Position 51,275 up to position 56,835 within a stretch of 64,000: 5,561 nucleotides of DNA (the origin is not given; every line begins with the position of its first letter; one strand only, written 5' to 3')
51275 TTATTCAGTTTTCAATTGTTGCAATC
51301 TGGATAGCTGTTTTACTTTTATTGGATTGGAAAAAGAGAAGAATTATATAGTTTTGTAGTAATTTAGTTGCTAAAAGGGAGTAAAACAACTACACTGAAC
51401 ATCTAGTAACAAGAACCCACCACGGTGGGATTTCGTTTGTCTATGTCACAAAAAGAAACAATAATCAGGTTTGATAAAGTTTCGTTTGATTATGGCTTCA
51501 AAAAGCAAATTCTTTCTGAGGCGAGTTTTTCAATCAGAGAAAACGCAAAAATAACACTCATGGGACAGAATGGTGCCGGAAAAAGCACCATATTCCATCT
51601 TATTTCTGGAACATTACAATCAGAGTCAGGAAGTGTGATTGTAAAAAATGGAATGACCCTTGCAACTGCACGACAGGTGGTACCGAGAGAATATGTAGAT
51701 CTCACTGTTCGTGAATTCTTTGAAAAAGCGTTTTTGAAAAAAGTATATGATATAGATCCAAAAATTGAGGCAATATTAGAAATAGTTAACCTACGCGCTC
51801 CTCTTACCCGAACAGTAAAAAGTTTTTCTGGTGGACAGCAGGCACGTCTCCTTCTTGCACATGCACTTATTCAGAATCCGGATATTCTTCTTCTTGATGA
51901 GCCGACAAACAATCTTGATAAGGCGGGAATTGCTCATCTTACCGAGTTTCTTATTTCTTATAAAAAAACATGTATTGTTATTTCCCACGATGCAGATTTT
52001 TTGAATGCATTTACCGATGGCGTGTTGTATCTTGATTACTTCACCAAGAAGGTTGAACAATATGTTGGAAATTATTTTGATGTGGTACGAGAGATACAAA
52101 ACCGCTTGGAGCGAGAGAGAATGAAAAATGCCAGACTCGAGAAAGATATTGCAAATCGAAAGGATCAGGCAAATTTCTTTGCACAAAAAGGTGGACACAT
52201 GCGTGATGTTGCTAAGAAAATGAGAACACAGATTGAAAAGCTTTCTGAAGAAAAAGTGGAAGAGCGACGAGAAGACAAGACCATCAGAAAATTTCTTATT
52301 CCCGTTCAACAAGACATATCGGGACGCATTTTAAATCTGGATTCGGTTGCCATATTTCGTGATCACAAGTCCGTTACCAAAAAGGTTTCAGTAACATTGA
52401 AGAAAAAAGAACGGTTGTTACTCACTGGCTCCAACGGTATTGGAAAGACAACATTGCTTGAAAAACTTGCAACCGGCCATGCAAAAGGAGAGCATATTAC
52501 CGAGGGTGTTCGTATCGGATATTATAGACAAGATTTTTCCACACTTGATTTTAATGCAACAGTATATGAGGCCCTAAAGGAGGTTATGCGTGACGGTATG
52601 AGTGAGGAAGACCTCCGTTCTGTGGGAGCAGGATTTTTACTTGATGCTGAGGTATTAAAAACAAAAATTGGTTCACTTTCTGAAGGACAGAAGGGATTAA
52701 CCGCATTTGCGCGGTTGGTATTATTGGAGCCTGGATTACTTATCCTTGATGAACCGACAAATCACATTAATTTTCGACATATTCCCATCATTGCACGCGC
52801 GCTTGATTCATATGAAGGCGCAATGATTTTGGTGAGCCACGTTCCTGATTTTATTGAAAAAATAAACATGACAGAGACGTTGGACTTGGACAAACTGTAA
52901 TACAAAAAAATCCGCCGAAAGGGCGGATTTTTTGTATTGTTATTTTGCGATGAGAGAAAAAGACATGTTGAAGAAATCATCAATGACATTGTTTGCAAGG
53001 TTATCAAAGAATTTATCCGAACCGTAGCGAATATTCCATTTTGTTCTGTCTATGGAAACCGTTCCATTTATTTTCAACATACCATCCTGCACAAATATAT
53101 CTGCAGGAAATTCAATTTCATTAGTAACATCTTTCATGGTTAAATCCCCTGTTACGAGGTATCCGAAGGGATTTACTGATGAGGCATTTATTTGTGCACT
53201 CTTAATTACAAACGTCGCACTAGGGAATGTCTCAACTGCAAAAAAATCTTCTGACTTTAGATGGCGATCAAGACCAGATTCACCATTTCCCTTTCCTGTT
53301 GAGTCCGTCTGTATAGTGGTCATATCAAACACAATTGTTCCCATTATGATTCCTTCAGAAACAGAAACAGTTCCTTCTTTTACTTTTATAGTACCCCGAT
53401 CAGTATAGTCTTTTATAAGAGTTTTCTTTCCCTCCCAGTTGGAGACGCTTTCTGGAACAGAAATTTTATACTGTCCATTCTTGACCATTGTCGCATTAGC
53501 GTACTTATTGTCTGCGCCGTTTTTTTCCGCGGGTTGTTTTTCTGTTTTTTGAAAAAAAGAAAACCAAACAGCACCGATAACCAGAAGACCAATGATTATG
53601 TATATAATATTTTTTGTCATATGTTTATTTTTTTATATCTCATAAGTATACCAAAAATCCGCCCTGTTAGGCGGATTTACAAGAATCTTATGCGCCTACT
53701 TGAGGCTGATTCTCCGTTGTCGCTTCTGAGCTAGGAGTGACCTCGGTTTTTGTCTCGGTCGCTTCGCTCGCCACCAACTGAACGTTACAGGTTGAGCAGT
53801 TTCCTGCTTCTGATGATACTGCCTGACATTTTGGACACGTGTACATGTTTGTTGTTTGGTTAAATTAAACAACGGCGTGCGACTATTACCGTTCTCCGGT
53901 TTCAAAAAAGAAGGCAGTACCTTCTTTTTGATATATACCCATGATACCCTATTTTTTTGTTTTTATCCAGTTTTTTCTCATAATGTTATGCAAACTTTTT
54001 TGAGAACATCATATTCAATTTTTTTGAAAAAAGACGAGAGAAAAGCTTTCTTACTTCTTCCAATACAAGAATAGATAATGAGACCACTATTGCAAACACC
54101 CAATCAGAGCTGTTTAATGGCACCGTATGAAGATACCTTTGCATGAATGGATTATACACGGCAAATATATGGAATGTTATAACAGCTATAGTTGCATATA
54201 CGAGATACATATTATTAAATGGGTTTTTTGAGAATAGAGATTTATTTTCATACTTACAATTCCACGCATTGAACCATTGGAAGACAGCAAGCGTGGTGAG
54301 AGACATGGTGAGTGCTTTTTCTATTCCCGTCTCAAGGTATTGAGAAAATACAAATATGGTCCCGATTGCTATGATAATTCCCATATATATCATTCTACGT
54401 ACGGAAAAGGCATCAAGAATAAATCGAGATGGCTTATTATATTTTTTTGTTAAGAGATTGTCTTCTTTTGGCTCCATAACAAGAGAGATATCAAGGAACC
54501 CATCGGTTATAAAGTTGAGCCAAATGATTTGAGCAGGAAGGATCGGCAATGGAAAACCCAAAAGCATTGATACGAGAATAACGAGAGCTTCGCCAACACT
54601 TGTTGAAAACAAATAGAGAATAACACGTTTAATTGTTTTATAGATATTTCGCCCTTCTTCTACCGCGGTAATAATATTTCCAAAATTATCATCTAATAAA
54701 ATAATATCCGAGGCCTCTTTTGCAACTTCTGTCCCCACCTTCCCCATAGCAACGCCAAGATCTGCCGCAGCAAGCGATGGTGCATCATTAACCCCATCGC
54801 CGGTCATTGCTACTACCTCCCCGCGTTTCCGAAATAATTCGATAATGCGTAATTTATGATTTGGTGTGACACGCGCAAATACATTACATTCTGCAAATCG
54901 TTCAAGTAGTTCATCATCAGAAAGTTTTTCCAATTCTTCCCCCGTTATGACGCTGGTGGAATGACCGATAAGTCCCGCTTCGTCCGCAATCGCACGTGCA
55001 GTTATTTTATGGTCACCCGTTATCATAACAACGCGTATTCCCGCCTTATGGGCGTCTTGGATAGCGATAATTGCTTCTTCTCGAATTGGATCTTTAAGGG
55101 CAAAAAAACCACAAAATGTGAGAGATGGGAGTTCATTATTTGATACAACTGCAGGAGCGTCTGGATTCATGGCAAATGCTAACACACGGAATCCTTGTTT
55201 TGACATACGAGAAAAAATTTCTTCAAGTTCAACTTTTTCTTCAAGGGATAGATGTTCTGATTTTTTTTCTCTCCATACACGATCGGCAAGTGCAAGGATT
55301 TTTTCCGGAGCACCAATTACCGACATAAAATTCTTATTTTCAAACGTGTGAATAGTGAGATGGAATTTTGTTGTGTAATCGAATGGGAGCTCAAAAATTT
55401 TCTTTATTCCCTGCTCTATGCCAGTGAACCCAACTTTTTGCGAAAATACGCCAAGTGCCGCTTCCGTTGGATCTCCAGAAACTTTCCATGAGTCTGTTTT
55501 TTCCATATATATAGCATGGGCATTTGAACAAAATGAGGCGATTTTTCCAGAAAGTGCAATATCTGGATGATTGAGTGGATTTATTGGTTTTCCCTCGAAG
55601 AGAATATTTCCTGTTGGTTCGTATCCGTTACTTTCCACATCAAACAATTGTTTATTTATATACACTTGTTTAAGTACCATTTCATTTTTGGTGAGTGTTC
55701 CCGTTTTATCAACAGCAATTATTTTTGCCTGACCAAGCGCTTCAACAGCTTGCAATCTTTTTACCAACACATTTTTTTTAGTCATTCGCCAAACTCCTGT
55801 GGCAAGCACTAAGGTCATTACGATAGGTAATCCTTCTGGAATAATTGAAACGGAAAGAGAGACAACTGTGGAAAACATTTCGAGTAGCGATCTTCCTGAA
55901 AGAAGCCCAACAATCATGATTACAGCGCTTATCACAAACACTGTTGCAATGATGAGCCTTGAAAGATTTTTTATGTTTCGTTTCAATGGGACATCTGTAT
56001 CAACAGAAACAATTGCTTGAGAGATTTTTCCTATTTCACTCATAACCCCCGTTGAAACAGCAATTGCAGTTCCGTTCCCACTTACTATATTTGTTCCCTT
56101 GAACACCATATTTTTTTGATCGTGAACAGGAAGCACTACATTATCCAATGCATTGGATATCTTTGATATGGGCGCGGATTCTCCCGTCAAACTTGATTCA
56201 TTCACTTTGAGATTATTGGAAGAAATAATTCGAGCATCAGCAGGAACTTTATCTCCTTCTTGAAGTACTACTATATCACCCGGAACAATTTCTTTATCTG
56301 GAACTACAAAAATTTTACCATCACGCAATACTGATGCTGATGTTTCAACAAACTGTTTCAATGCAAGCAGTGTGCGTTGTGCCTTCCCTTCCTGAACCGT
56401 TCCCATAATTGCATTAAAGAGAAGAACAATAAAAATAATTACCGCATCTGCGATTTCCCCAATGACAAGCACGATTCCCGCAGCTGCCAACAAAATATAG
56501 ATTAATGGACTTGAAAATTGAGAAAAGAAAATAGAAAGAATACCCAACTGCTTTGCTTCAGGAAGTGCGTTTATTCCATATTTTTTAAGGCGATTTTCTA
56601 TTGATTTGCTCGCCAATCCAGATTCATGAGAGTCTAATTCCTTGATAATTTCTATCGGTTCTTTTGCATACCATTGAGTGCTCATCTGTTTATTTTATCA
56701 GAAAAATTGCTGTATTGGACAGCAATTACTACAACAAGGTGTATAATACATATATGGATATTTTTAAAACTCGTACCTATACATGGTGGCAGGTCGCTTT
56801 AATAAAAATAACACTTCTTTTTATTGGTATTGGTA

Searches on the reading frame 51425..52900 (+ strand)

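Call 32: search_protein_families(library=ncbifam, proteins=[window:51425-52900:+], max_evalue=0.001)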
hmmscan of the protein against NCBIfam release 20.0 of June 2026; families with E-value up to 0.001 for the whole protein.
window:51425-52900:+ (491 aa): 194 families (the best 25 are shown)
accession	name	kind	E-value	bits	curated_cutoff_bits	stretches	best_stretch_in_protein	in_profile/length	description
NF000355.4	ribo_prot_ABC_F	equivalog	1.3e-95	321.2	380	1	13-482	2-494/499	ribosomal protection-like ABC-F family protein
NF011646.0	PRK15064.1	equivalog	4.7e-67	226.6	762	2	130-481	152-502/530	ABC-F family ATPase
NF000169.2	ABCF_Sal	exception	3.9e-65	220.5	725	2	125-483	122-497/542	Sal family ABC-F type ribosomal protection protein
NF050005.1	ABC_ATPase_Uup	equivalog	4.8e-65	220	900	2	105-480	130-503/636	ATP-binding cassette ATPase Uup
TIGR03719.1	ABC_ABC_ChvD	subfamily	2.9e-63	214.3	806.75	3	105-386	134-409/552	energy-dependent translational throttle protein EttA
NF008775.0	PRK11819.1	equivalog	4.8e-63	213.6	599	2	106-481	137-509/556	energy-dependent translational throttle protein EttA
NF008358.0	PRK11147.1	equivalog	1.2e-60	205.5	936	2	105-479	130-502/635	ABC transporter ATP-binding protein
NF000170.2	ABCF_Vga_all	exception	5.3e-59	200.1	725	2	248-481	219-447/521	Vga family ABC-F type ribosomal protection protein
NF000171.1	ABCF_producer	exception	1.2e-55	189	800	2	105-476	134-523/541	TlrC/CarA/OleB/SrmB family ABC-F type ribosomal protection protein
NF000168.2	ABCF_Msr_all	exception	3.3e-55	187.6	680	2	11-285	3-254/487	Msr family ABC-F type ribosomal protection protein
NF007921.0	PRK10636.1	equivalog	6.1e-55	186.6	917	2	126-476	142-489/638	ABC transporter ATP-binding protein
NF043038.1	ABCF_CplR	exception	1.2e-51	176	780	2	132-480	94-462/544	ABC-F type ribosomal protection protein CplR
NF000167.2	ABCF_Lsa_all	exception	2.2e-46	158.9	750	3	127-250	111-231/492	Lsa family ABC-F type ribosomal protection protein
NF000514.1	ABCF_OptrA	exception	2.4e-44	151.7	1450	1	128-481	177-526/655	ABC-F type ribosomal protection protein OptrA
NF040873.1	AztA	equivalog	6.1e-43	146.6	220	2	27-195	5-184/191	zinc ABC transporter ATP-binding protein AztA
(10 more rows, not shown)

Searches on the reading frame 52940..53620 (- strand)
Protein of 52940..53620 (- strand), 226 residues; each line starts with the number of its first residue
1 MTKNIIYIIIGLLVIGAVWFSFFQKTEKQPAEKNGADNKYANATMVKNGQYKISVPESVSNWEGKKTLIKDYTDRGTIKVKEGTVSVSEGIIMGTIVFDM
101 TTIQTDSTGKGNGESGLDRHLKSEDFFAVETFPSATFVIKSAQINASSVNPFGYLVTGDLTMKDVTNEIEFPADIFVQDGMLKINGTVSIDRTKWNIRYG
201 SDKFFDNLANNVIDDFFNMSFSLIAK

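Call 32: search_protein_families(library=ncbifam, proteins=[window:52940-53620:-], max_evalue=0.001)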
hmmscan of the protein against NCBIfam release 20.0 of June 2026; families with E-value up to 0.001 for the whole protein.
window:52940-53620:- (226 aa): 1 family
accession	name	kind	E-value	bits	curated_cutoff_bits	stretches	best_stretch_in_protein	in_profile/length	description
NF002994.0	PRK03757.1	equivalog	2.2e-08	34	232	1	103-175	75-141/191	YceI family protein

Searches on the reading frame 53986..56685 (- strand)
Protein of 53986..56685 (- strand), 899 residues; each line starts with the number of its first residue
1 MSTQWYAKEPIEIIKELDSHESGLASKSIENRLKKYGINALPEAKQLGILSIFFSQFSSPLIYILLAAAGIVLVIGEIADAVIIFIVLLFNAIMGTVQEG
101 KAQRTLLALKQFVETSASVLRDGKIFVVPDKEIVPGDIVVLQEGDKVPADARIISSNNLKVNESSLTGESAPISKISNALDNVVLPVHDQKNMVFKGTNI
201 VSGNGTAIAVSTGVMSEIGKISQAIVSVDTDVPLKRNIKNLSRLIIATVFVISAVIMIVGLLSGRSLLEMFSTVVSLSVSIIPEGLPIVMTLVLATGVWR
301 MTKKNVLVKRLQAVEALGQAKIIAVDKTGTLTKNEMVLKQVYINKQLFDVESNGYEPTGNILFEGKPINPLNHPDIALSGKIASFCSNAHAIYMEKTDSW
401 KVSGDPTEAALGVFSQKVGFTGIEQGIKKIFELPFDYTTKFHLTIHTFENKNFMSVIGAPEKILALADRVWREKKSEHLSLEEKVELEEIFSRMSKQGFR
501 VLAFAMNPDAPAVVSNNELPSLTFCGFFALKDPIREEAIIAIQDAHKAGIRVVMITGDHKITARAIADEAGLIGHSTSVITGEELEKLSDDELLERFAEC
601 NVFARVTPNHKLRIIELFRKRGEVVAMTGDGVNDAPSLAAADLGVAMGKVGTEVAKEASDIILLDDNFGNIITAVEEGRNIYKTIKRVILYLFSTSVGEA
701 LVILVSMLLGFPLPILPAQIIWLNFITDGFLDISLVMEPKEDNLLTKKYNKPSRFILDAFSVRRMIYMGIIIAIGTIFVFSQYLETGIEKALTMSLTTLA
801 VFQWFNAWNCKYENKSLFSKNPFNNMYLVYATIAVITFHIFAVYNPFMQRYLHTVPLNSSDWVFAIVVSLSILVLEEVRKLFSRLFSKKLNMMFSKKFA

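Call 32: search_protein_families(library=ncbifam, proteins=[window:53986-56685:-], max_evalue=0.001)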
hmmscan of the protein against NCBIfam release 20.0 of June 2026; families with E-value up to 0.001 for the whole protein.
window:53986-56685:- (899 aa): 25 families
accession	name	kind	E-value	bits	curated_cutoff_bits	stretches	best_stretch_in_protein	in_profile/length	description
TIGR01522.1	ATPase-IIA2_Ca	equivalog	7.4e-189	629.4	798.3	1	15-884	14-851/854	calcium-transporting P-type ATPase, PMR1-type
TIGR01116.1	ATPase-IIA1_Ca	equivalog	2.3e-177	591.6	703.4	1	55-884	3-799/799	calcium-translocating P-type ATPase, SERCA-type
TIGR01106.1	ATPase-IIC_X-K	subfamily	4.7e-125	418.7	946.1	3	78-575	104-610/997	Na,H/K antiporter P-type ATPase subunit alpha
TIGR01524.1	ATPase-IIIB_Mg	equivalog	3.4e-119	399.1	610.75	2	12-340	22-356/867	magnesium-translocating P-type ATPase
TIGR01523.1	ATPase-IID_K-Na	equivalog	9.1e-119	397.6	645.05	3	383-783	437-857/997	potassium/sodium efflux P-type ATPase, fungal-type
TIGR01517.1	ATPase-IIB_Ca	equivalog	1.7e-113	380.5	507.05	2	385-878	396-875/882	calcium-translocating P-type ATPase, PMCA-type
TIGR01647.1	ATPase-IIIA_H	equivalog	6.3e-113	378.4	615.5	2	23-349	1-315/755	plasma-membrane proton-efflux P-type ATPase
NF011702.0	PRK15122.1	subfamily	1.3e-97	327.8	975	2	11-340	37-393/907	magnesium-translocating P-type ATPase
TIGR01494.1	ATPase_P-type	subfamily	1.9e-93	313.5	62.3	3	84-346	2-237/478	HAD-IC family P-type ATPase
TIGR01525.1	ATPase-IB_hvy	subfamily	1.8e-67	228.5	346.25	3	66-345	6-273/560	heavy metal translocating P-type ATPase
TIGR01657.1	P-ATPase-V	hypoth_equivalog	4.6e-67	226.4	618.25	3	16-349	132-477/1055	ATP13A2 family polyamine export P-type ATPase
TIGR01512.1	ATPase-IB2_Cd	subfamily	8.1e-56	189.7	313.5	3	65-343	5-257/494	cadmium family heavy metal-translocating P-type ATPase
TIGR01511.1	ATPase-IB1_Cu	subfamily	2.5e-46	158.7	397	3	600-690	408-494/542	copper-translocating P-type ATPase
NF008262.1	PRK11033.1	equivalog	8.6e-43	146.8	1005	3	66-343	184-448/731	zinc/cadmium/mercury/lead-transporting ATPase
TIGR01497.1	kdpB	equivalog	3.3e-42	144.5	527.9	3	601-694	487-577/675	potassium-transporting ATPase subunit KdpB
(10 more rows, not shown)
